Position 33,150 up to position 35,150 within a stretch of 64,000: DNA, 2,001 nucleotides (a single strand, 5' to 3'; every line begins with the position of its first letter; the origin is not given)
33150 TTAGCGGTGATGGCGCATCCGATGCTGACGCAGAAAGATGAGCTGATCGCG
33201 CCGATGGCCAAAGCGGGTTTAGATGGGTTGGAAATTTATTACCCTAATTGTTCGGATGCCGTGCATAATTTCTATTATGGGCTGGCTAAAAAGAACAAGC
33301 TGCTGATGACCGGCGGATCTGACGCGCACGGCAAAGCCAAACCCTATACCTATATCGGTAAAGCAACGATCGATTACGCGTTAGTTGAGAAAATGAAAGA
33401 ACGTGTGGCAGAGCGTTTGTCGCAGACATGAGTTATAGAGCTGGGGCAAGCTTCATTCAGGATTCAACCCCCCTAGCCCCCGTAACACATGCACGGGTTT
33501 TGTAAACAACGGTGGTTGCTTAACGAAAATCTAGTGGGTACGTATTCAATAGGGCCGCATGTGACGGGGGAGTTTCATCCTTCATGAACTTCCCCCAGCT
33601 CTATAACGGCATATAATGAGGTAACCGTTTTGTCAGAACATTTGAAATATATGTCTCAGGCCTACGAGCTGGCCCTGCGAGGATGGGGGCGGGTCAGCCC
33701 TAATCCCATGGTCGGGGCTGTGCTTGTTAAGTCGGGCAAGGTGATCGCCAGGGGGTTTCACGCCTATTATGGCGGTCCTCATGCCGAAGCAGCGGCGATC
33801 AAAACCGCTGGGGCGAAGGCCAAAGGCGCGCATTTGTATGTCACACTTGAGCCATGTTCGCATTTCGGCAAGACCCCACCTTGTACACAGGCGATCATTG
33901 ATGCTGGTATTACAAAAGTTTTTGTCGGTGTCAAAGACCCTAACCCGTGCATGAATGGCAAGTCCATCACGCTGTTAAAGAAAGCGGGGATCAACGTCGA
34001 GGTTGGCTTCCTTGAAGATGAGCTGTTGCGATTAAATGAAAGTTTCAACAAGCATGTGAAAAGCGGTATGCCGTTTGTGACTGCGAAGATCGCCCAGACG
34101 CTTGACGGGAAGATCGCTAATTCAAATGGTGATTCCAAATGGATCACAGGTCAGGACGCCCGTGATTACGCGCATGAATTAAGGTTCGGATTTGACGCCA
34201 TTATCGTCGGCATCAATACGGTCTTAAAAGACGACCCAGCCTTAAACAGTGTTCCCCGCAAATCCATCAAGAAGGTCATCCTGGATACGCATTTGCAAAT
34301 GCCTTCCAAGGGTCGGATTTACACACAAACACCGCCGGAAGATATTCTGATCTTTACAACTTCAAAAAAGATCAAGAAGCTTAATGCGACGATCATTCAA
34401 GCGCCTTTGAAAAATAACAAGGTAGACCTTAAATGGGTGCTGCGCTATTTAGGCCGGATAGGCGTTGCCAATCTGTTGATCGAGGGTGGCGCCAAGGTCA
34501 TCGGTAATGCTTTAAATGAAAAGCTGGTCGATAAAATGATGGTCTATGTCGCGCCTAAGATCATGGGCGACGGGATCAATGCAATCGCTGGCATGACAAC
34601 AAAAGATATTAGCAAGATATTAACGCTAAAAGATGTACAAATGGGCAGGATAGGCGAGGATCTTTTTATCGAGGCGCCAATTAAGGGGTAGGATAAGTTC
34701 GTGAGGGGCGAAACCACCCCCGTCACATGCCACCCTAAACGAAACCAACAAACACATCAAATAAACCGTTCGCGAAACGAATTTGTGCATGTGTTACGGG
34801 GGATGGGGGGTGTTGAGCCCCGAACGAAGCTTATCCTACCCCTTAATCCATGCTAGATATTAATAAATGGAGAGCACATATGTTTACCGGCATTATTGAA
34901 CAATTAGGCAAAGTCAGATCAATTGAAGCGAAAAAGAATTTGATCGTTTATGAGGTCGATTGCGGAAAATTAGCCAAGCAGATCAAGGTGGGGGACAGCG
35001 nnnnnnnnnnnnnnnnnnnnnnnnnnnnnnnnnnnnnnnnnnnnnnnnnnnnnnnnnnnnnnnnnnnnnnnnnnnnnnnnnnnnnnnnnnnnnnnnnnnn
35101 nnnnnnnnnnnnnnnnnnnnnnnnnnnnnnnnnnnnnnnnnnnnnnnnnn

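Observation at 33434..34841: ribD bracketed by two inverted copies of a ~160 bp nested-palindromic repeat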

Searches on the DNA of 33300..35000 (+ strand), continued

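Call 70: search_dna_similar(query=window:33432-33607:+, collection=ecoli_genomes, mode=distant, max_evalue=0.1, max_rows=5)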
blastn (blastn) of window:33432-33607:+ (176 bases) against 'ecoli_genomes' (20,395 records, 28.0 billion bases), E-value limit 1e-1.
No match.

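Call 76: search_with_rna_model(model_id=R1, sources=[L019, L020, L021, L022], max_evalue=10, show_alignments=2)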
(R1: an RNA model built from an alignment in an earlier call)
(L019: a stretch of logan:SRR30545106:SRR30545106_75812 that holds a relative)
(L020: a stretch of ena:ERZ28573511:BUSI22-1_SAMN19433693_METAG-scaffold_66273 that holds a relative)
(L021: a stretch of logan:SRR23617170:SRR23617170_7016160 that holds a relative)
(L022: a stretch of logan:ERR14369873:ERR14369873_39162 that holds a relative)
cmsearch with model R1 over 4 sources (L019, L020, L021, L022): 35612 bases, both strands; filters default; matches with E-value up to 10: 1.
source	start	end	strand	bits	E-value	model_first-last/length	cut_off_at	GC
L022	1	143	+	74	5.9e-19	38-182/182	5'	0.48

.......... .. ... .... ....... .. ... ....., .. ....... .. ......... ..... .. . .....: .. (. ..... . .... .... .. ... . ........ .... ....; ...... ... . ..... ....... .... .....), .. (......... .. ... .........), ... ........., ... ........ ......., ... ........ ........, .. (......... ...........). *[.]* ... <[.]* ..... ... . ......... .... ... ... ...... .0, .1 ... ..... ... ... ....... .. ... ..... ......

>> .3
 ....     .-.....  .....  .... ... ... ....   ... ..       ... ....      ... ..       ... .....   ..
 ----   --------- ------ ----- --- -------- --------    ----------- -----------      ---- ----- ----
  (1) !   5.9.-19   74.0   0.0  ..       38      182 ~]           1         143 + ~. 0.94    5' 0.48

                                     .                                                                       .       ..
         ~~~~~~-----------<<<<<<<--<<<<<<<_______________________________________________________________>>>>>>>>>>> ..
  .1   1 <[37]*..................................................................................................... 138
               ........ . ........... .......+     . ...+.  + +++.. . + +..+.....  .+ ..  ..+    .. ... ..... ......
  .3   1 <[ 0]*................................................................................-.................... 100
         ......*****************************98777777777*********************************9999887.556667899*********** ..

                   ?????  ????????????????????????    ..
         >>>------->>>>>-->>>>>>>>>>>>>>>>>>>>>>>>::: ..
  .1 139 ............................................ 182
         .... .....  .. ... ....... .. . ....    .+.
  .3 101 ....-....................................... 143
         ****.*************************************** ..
